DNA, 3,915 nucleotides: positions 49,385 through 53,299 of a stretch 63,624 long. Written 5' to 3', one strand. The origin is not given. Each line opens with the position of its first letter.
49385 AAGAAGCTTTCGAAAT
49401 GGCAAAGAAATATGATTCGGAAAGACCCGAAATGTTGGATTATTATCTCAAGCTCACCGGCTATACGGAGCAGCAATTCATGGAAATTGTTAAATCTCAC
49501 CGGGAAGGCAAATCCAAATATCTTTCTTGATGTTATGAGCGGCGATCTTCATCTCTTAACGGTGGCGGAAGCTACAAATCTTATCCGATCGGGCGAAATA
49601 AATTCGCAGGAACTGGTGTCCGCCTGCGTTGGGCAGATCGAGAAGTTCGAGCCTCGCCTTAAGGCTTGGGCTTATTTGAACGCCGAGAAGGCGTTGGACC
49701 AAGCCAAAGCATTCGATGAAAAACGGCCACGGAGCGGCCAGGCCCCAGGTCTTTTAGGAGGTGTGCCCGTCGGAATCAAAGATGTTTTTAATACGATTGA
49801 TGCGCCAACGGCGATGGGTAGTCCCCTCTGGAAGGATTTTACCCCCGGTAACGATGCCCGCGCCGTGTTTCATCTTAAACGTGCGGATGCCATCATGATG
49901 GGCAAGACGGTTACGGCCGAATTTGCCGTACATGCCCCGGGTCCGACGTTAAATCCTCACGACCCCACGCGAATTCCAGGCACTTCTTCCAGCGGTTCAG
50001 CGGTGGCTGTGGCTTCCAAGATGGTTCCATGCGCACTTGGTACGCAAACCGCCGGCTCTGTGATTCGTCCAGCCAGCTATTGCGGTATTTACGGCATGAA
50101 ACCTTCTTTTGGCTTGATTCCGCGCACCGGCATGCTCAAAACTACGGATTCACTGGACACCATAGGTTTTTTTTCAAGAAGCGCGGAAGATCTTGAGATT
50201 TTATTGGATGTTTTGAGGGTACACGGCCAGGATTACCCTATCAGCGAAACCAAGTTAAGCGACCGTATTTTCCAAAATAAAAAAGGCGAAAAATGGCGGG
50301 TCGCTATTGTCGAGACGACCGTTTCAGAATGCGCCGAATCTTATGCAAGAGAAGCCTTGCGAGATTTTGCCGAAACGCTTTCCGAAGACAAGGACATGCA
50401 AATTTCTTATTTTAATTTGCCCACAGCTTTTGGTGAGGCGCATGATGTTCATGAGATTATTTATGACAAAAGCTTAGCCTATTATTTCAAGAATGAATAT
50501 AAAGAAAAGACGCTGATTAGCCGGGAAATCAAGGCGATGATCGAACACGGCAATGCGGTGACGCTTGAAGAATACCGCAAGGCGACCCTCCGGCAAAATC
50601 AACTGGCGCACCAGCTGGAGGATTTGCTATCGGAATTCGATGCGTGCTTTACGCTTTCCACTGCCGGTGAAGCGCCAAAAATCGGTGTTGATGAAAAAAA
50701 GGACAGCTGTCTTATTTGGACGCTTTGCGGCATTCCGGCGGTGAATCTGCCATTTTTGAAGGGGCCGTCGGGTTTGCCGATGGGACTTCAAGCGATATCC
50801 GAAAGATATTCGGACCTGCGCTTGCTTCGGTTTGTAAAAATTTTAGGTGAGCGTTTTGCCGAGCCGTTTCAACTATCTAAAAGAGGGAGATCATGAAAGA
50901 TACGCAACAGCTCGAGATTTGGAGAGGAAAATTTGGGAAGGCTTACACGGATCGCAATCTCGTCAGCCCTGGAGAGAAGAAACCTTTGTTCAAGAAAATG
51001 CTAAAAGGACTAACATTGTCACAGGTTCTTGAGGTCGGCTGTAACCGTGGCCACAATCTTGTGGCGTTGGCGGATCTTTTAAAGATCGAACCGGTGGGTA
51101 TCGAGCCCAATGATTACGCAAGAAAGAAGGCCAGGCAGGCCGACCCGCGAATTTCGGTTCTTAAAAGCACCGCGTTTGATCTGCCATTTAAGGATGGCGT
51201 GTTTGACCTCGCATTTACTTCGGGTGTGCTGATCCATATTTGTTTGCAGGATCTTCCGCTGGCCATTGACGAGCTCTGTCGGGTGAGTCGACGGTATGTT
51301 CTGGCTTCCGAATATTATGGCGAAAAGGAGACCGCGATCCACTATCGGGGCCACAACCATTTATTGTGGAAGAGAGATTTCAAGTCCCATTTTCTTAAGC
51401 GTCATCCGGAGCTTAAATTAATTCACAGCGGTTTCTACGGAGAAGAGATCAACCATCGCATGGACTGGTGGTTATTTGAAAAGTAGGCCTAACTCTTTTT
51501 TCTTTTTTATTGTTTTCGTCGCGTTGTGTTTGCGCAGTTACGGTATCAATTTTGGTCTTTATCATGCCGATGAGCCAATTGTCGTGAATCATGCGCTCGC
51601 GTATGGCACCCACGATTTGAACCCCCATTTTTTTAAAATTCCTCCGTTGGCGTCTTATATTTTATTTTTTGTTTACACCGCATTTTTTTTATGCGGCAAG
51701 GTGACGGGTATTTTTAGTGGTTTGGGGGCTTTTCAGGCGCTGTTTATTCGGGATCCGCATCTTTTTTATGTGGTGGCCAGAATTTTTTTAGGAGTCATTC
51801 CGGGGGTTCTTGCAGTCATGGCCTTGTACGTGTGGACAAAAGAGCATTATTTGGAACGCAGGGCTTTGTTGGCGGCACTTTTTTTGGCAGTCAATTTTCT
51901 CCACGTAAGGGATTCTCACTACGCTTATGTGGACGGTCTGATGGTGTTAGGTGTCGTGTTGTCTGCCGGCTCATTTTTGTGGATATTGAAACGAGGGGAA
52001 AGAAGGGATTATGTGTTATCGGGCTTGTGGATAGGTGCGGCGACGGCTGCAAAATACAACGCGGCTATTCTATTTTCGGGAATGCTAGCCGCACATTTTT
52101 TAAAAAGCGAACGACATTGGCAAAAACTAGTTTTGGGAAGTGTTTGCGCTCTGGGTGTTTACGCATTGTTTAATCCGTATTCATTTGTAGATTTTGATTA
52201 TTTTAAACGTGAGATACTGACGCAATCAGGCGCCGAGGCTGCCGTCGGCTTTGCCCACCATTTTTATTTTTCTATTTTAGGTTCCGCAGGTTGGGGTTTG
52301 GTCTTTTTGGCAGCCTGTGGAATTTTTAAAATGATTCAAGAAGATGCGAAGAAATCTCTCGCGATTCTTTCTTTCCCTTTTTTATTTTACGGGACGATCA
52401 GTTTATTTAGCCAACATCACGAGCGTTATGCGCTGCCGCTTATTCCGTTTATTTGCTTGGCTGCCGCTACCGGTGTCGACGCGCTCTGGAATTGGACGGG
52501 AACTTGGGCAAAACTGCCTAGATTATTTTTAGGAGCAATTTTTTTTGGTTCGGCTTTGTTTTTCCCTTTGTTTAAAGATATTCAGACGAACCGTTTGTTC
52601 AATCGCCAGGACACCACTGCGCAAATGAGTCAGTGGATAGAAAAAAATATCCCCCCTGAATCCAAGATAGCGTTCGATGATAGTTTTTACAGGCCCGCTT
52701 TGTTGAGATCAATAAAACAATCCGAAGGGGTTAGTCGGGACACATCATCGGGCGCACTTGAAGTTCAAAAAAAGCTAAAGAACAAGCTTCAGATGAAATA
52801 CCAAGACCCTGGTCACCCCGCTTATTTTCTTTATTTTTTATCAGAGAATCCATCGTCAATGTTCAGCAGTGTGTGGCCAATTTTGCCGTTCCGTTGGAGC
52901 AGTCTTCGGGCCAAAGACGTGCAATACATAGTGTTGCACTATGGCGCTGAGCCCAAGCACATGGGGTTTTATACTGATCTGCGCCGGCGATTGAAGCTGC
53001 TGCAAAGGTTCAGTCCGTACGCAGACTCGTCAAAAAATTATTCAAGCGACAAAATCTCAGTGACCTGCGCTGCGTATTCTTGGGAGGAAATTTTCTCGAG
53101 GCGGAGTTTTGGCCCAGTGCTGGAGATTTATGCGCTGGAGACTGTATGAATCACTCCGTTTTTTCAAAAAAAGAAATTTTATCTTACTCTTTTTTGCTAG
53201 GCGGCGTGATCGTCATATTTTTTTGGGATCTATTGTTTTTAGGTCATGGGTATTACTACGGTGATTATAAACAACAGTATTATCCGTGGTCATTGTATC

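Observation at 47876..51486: WbuX-family amidotransferase paired with a GatA-like amidase instead of HisH/HisF: a candidate new ammonia-supply module for sugar amidination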

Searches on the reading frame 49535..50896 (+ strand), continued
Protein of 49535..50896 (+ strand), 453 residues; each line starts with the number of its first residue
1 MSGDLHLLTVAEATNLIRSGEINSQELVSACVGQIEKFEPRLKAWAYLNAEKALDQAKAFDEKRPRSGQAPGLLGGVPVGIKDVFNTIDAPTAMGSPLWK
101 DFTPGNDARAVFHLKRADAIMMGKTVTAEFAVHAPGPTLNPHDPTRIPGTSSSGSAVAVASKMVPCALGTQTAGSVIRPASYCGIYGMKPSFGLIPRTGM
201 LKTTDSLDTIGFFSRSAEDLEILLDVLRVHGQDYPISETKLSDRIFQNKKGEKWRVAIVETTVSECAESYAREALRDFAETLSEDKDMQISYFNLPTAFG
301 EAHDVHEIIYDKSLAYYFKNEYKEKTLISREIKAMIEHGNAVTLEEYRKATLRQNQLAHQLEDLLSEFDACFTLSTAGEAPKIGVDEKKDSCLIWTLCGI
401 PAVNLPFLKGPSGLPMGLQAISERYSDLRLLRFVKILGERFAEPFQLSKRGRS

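Call 61: fold_search(model_id=the predicted structure, library=pdb)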
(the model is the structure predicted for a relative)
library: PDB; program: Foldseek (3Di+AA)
matches with E <= 10: 734; with E <= 0.001: 121
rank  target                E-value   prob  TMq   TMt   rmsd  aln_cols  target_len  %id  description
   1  1obl_A                8.3e-30  1.00  0.42  0.86   3.5       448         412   32  crystal structure of the S133A mutant of Malonamidase E2 complexed with malonate from Bradyrhizobium japonicum (released 2004-02-13)
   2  1obi_A                1.4e-29  1.00  0.42  0.87   3.4       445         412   33  Crystal structure of the G130A mutant of Malonamidase E2 from Bradyrhizobium japonicum (released 2003-12-18)
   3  1o9q_A                1.9e-29  1.00  0.42  0.86   3.5       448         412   32  Crystal structure of the S155C mutant of Malonamidase E2 from Bradyrhizobium japonicum (released 2003-12-18)
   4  1o9o_A                2.0e-29  1.00  0.42  0.86   3.5       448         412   32  Crystal structure of the S131A mutant of Malonamidase E2 complexed with malonamate from Bradyrhizobium japonicum (released 2003-12-18)
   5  1obk_A                2.6e-29  1.00  0.41  0.86   3.7       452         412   31  crystal structure of the R158Q mutant of Malonamidase E2 from Bradyrhizobium japonicum (released 2004-02-13)
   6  1ocl_A                3.5e-29  1.00  0.42  0.86   3.5       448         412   32  THE CRYSTAL STRUCTURE OF MALONAMIDASE E2 COMPLEXED WITH MALONATE FROM BRADYRHIZOBIUM JAPONICUM (released 2003-02-25)
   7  1obj_A                4.1e-29  1.00  0.41  0.86   3.7       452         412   31  Crystal structure of the T150A mutant of Malonamidase E2 from Bradyrhizobium japonicum (released 2003-12-18)
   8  1o9n_A                5.2e-29  1.00  0.42  0.86   3.5       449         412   32  Crystal structure of the K62A mutant of Malonamidase E2 from Bradyrhizobium japonicum (released 2003-12-18)
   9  9a62_A                2.4e-28  1.00  0.43  0.76   6.0       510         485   24  Integrative model of GATA-GATC by crosslinking MS and deep learning (released 2024-09-18)
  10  6c6g_A                5.9e-28  1.00  0.45  0.83   3.6       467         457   28  An unexpected vestigial protein complex reveals the evolutionary origins of an s-triazine catabolic enzyme. Inhibitor  (released 2018-03-21)
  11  4wj3_A                2.2e-27  1.00  0.45  0.79   4.0       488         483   26  Crystal structure of the asparagine transamidosome from Pseudomonas aeruginosa (released 2014-12-31)
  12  6c62_A                3.2e-27  1.00  0.45  0.84   3.8       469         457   29  An unexpected vestigial protein complex reveals the evolutionary origins of an s-triazine catabolic enzyme. (released 2018-03-21)
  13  3h0l_A                5.8e-27  1.00  0.44  0.79   4.1       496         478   23  Structure of trna-dependent amidotransferase gatcab from aquifex aeolicus (released 2009-07-21)
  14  3kfu_E                9.4e-26  1.00  0.42  0.76   4.9       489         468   26  Crystal structure of the transamidosome (released 2010-08-25)
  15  2dc0_A                3.9e-25  1.00  0.44  0.87   3.2       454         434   29  Crystal structure of amidase (released 2007-01-02)
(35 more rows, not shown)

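Call 68: search_protein_families(library=pfam, proteins=[L074:6781-7914:+, L074:8009-8605:+, L074:8598-9950:+, L074:9917-11329:+, L074:11616-12785:-, L079:6696-7970:-, L079:8000-8608:+, L079:8605-9954:+, L079:9941-11329:+, L079:11551-12393:-], max_evalue=0.001)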
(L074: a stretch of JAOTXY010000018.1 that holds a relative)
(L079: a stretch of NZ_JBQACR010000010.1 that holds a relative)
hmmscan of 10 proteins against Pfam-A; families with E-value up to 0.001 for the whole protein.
L074:6781-7914:+ (377 aa): 1 family
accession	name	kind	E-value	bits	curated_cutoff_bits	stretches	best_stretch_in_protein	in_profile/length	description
PF03480.18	DctP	-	5e-26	92.1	23.4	1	59-334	14-283/286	Bacterial extracellular solute-binding protein, family 7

L074:8009-8605:+ (198 aa): 1 family
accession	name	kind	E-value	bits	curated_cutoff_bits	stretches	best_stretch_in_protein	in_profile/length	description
PF04290.18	DctQ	-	1.6e-22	80.3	28.3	1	28-159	2-129/132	Tripartite ATP-independent periplasmic transporters, DctQ component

L074:8598-9950:+ (450 aa): 1 family
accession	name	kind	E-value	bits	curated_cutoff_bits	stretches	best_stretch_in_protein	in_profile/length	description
PF06808.19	DctM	-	4.6e-79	266.6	23.8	1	11-437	1-412/413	Tripartite ATP-independent periplasmic transporter, DctM component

L074:9917-11329:+ (470 aa): 1 family
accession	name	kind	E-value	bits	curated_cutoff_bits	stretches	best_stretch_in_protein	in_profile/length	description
PF01425.27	Amidase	-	1.3e-87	295.1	27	1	49-457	1-444/445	Amidase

L074:11616-12785:- (389 aa): 2 families
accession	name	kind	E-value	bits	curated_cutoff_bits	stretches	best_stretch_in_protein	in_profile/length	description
PF00848.25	Ring_hydroxyl_A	-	2e-31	110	24.9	1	188-382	4-206/208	Ring hydroxylating alpha subunit (catalytic domain)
PF00355.32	Rieske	-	5.3e-17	61.9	20.3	1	53-135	2-83/88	Rieske [2Fe-2S] domain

L079:6696-7970:- (424 aa): 0 families

L079:8000-8608:+ (202 aa): 1 family
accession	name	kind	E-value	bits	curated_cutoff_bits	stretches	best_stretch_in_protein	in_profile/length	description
PF04290.18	DctQ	-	2.1e-23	83.1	28.3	1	28-160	2-130/132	Tripartite ATP-independent periplasmic transporters, DctQ component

L079:8605-9954:+ (449 aa): 1 family
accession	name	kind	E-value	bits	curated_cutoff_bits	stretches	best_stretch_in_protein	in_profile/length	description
PF06808.19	DctM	-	5.1e-74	250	23.8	1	11-437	1-413/413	Tripartite ATP-independent periplasmic transporter, DctM component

L079:9941-11329:+ (462 aa): 1 family
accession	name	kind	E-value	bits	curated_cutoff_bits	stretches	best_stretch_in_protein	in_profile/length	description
PF01425.27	Amidase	-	2.4e-93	314.1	27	1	42-447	1-445/445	Amidase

L079:11551-12393:- (280 aa): 2 families
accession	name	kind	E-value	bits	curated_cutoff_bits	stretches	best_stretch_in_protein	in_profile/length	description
PF13714.12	PEP_mutase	-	3.8e-89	298.8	31.5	1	14-252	1-239/240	Phosphoenolpyruvate phosphomutase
PF02548.21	Pantoate_transf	-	6.2e-05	23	28.7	1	22-118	16-115/259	Ketopantoate hydroxymethyltransferase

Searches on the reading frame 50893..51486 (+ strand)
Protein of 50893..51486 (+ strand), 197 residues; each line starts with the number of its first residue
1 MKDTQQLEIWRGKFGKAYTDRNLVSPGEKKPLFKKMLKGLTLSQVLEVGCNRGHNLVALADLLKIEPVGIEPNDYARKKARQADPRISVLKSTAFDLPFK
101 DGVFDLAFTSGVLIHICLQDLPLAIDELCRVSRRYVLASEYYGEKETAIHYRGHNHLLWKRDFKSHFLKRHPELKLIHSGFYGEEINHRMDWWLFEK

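Call 3: search_protein_families(library=pfam, proteins=[window:50893-51486:+], max_evalue=0.001)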
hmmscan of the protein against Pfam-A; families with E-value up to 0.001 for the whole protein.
window:50893-51486:+ (197 aa): 5 families
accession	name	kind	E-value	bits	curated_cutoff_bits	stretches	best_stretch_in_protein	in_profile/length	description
PF08241.18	Methyltransf_11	-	8.6e-13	49.2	21.2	1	46-133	1-88/95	Methyltransferase domain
PF13649.12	Methyltransf_25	-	6.3e-12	46.5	27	1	45-132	1-93/97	Methyltransferase domain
PF13847.12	Methyltransf_31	-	9.1e-07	29.1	27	1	44-133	6-102/145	Methyltransferase domain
PF13489.12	Methyltransf_23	-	2.2e-05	24.7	27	1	39-131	20-107/164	Methyltransferase domain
PF08242.18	Methyltransf_12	-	3.6e-05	24.9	30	1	46-127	1-87/98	Methyltransferase domain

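Call 4: search_protein_families(library=ncbifam, proteins=[window:50893-51486:+], max_evalue=0.001)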
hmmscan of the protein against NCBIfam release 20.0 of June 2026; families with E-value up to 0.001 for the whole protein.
window:50893-51486:+ (197 aa): 7 families
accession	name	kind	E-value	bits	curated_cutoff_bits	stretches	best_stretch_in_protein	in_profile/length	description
TIGR03587.1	Pse_Me-ase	hypoth_equivalog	1.1e-46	159.5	112.05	1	4-197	3-203/204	pseudaminic acid biosynthesis-associated methylase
NF045667.1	MTase_DVU1556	equivalog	7.7e-09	35.3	155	1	43-132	24-111/213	DVU_1556 family methyltransferase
TIGR04290.1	meth_Rta_06860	hypoth_equivalog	3.6e-05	23.3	300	1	37-193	45-197/226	TIGR04290 family methyltransferase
NF004452.0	PRK05785.1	equivalog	0.00016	21.2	207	1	43-136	53-141/228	hypothetical protein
NF041255.1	mycofact_MftM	equivalog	0.0006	19.2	200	1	31-164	129-263/289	mycofactocin oligosaccharide methyltransferase MftM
NF007610.0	PRK10258.1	equivalog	0.00064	19.1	342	1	34-133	35-131/251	malonyl-ACP O-methyltransferase BioC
TIGR02081.1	metW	equivalog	0.00086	18.9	189.5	0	43-150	15-120/194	methionine biosynthesis protein MetW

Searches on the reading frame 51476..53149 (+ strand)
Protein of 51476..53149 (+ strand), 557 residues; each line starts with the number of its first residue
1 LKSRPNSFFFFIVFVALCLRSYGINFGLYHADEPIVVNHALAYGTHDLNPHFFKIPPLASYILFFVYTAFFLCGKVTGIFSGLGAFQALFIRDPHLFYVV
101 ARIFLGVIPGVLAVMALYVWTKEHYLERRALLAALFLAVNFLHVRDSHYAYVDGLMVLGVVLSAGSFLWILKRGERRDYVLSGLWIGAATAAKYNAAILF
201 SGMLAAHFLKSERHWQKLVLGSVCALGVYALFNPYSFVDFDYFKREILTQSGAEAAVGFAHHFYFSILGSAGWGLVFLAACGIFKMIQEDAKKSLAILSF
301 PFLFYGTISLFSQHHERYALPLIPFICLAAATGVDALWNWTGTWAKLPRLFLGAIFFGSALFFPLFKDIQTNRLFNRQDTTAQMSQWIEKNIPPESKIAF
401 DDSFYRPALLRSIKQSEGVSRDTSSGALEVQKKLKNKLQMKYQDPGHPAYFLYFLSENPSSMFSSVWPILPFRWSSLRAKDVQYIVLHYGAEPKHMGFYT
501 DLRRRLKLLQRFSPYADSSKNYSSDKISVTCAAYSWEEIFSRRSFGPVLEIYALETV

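Call 3: search_protein_families(library=pfam, proteins=[window:51476-53149:+], max_evalue=0.001)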
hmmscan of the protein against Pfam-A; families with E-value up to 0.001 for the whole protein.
window:51476-53149:+ (557 aa): 2 families
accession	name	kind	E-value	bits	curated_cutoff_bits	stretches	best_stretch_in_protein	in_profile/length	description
PF13231.12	PMT_2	-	2.4e-11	44.5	26.1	1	103-234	25-156/160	Dolichyl-phosphate-mannose-protein mannosyltransferase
PF02366.24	PMT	-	0.0001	22.4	22.7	1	99-205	83-194/245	Dolichyl-phosphate-mannose-protein mannosyltransferase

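Call 4: search_protein_families(library=ncbifam, proteins=[window:51476-53149:+], max_evalue=0.001)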
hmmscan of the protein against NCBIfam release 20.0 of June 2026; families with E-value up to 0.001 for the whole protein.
window:51476-53149:+ (557 aa): 0 families
